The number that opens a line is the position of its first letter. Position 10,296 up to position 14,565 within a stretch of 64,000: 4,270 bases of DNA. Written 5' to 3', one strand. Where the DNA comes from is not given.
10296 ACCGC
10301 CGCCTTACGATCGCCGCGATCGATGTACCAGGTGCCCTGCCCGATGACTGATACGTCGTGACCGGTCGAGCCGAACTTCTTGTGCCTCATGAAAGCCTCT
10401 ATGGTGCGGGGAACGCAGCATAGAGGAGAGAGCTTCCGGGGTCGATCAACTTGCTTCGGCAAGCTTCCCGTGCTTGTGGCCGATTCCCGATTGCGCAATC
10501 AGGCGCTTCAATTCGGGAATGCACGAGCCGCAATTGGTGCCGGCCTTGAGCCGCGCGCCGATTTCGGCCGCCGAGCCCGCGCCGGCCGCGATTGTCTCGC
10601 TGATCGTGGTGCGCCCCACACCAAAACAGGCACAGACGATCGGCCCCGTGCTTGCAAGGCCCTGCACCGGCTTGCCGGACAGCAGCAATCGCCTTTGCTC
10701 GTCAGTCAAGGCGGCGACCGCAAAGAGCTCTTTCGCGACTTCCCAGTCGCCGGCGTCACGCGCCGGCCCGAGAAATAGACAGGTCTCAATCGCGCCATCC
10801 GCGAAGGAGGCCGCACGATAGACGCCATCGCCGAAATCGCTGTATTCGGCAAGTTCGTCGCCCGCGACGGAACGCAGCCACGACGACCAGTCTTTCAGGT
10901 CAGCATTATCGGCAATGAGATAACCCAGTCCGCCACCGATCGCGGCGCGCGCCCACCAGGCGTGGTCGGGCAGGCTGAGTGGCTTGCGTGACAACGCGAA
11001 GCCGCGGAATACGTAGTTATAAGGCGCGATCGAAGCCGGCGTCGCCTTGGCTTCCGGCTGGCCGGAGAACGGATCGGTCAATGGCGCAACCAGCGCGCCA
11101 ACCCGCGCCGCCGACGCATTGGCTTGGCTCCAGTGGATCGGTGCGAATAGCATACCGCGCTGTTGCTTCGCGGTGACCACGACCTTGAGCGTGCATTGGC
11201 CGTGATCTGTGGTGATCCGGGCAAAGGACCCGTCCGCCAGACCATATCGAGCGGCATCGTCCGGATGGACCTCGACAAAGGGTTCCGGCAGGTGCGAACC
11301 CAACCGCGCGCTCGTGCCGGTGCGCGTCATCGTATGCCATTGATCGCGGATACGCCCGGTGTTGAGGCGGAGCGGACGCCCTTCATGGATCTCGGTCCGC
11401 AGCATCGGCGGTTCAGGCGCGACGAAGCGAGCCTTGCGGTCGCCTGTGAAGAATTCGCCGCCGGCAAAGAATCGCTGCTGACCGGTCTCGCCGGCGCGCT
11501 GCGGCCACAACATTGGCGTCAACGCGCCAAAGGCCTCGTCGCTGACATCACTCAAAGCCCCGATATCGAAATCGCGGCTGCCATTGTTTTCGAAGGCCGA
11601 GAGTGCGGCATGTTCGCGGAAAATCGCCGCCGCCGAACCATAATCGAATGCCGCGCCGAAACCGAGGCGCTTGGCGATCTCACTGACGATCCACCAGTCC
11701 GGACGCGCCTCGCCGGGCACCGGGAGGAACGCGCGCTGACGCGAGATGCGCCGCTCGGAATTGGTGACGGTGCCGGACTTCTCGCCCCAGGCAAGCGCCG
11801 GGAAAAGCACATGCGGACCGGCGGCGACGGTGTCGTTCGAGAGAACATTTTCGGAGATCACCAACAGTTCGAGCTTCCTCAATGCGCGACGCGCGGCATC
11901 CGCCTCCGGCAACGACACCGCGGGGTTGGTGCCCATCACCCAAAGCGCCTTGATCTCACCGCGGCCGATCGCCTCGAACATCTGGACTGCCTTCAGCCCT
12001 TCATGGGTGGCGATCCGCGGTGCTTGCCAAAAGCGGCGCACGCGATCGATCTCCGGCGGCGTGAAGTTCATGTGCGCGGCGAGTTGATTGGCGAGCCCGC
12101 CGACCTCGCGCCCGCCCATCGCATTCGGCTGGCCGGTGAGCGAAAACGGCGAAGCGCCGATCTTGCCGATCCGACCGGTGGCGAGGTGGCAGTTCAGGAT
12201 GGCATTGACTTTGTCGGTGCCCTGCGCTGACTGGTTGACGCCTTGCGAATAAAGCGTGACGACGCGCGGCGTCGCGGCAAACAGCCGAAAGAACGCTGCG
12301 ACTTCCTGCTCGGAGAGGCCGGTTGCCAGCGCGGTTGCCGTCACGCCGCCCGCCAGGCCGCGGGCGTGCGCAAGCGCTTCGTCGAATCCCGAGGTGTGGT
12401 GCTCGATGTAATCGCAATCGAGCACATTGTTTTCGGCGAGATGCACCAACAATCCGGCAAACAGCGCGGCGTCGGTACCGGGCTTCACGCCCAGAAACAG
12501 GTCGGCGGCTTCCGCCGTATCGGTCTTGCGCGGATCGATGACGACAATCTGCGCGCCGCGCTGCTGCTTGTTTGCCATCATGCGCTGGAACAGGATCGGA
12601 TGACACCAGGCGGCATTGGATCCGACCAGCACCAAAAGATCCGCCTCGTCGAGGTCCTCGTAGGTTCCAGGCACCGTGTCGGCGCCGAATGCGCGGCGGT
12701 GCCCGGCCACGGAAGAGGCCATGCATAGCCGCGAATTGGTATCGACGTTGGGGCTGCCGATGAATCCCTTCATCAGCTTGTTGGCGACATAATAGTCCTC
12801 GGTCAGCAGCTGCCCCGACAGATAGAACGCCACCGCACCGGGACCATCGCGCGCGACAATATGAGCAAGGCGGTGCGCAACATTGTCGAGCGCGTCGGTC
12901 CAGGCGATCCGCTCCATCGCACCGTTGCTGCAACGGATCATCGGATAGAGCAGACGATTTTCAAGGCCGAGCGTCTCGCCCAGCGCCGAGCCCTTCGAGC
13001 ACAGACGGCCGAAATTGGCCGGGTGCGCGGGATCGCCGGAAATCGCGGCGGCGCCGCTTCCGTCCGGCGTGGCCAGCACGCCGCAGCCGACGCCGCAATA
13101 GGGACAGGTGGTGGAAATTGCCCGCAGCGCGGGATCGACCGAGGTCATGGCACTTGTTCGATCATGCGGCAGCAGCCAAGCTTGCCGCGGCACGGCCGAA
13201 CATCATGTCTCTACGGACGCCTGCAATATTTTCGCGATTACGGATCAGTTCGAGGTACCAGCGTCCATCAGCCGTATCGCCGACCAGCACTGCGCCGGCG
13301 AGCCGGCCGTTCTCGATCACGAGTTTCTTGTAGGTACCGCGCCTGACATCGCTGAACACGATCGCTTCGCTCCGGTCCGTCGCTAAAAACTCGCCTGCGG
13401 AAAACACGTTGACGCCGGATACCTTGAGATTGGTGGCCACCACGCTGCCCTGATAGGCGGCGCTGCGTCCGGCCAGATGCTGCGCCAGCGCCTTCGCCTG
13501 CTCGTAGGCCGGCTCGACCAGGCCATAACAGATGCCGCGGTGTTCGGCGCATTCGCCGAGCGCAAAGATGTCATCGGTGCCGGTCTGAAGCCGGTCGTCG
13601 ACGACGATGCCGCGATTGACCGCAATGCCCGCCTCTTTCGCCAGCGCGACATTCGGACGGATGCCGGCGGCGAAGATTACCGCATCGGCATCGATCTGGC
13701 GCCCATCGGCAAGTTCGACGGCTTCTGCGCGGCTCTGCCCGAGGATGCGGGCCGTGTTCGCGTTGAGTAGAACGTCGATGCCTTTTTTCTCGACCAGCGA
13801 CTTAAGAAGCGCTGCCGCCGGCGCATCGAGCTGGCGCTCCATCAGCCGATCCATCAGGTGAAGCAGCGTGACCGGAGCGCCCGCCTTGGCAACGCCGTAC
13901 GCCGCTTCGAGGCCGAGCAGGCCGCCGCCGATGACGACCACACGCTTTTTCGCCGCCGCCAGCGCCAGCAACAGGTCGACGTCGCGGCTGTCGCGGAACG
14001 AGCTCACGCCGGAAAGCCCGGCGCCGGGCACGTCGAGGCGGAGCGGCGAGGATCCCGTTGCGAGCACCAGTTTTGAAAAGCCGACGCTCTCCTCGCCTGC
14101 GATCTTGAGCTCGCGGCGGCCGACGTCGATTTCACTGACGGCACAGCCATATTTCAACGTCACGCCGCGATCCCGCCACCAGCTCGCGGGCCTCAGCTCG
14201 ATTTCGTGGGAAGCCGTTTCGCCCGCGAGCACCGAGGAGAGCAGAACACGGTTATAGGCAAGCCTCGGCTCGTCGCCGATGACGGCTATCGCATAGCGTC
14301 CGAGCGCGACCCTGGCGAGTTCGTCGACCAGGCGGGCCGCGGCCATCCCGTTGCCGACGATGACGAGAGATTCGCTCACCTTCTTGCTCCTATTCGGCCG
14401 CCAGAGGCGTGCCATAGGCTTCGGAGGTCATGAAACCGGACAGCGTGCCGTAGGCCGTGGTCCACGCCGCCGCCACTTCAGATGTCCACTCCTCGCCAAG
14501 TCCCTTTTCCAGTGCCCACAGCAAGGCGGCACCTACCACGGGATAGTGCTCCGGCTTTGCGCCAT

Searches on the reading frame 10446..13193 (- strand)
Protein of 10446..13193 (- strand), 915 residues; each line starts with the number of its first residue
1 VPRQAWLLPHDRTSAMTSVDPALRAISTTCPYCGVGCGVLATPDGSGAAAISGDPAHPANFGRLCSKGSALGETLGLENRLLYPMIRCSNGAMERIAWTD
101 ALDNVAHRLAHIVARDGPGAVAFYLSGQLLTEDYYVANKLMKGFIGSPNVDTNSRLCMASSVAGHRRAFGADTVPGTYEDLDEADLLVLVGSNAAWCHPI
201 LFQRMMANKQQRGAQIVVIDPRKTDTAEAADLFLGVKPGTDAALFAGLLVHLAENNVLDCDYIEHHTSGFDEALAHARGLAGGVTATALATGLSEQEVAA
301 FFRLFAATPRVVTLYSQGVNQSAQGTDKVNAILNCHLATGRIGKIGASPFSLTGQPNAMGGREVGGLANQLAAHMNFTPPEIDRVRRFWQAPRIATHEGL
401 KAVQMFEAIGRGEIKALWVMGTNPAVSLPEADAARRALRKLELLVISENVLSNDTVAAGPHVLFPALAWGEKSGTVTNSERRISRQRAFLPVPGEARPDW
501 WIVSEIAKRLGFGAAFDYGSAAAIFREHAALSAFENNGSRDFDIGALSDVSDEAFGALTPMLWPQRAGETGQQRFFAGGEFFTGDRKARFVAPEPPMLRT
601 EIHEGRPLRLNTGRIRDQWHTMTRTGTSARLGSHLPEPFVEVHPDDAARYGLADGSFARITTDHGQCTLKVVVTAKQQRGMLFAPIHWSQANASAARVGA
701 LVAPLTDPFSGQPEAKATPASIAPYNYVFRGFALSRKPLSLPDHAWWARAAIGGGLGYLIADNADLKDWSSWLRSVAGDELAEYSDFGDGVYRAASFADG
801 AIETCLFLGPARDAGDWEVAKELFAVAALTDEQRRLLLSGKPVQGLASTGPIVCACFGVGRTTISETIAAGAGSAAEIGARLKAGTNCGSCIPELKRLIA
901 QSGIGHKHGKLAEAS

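Call 58: search_protein_families(library=pfam, proteins=[window:10446-13193:-], max_evalue=0.00001)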
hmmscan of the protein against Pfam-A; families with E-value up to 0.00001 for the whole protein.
window:10446-13193:- (915 aa): 4 families
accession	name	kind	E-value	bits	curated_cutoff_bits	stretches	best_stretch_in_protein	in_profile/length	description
PF00384.28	Molybdopterin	-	1.1e-69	235.6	24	1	80-509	1-353/353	Molybdopterin oxidoreductase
PF01568.27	Molydop_binding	-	5.5e-30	104.1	26.8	1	608-719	1-110/110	Molydopterin dinucleotide binding domain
PF04879.21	Molybdop_Fe4S4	-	1.2e-15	57.6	22.7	1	26-73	4-51/55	Molybdopterin oxidoreductase Fe4S4 domain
PF04324.20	Fer2_BFD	-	8.3e-15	55.3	26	1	852-900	1-49/50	BFD-like [2Fe-2S] binding domain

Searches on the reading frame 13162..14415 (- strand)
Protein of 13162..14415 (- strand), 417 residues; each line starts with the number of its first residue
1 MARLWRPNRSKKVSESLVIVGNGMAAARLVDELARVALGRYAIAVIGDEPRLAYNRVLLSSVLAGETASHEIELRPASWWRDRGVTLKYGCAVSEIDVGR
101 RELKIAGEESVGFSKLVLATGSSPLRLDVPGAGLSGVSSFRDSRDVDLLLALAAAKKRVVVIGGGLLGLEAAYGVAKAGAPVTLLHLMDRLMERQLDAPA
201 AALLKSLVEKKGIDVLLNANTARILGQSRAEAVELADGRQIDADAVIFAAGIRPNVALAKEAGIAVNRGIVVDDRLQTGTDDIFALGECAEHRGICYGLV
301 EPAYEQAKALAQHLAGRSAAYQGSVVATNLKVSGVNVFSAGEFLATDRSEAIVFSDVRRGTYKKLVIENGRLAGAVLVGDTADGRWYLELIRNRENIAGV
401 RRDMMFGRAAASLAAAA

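Call 13: search_protein_families(library=pfam, proteins=[window:13162-14415:-], max_evalue=0.001)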
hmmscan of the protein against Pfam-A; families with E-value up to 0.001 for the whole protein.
window:13162-14415:- (417 aa): 9 families
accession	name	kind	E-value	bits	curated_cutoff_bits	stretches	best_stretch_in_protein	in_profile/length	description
PF07992.20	Pyr_redox_2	-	9.5e-58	196.3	26.1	1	16-294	2-278/291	Pyridine nucleotide-disulphide oxidoreductase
PF18267.7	Rubredoxin_C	-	1.6e-19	70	25.9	1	327-394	2-69/70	Rubredoxin NAD+ reductase C-terminal domain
PF00070.33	Pyr_redox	-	1.2e-18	67.8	22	1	158-237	1-81/82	Pyridine nucleotide-disulphide oxidoreductase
PF13738.12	Pyr_redox_3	-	4.5e-12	46.3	30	1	91-284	102-302/305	Pyridine nucleotide-disulphide oxidoreductase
PF01134.28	GIDA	-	1.3e-06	28.2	22.1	1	159-193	2-37/391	Glucose inhibited division protein A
PF01266.30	DAO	-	1.7e-06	28.2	27.9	0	158-185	1-28/353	FAD dependent oxidoreductase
PF03486.20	HI0933_like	-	7.2e-06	26.1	50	0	158-191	2-35/244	HI0933-like protein Rossmann domain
PF02737.24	3HCDH_N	-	0.00022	21.6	22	1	159-226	2-65/180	3-hydroxyacyl-CoA dehydrogenase, NAD binding domain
PF01593.30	Amino_oxidase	-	0.00088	19.1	19.8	0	200-252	203-256/443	Flavin containing amine oxidoreductase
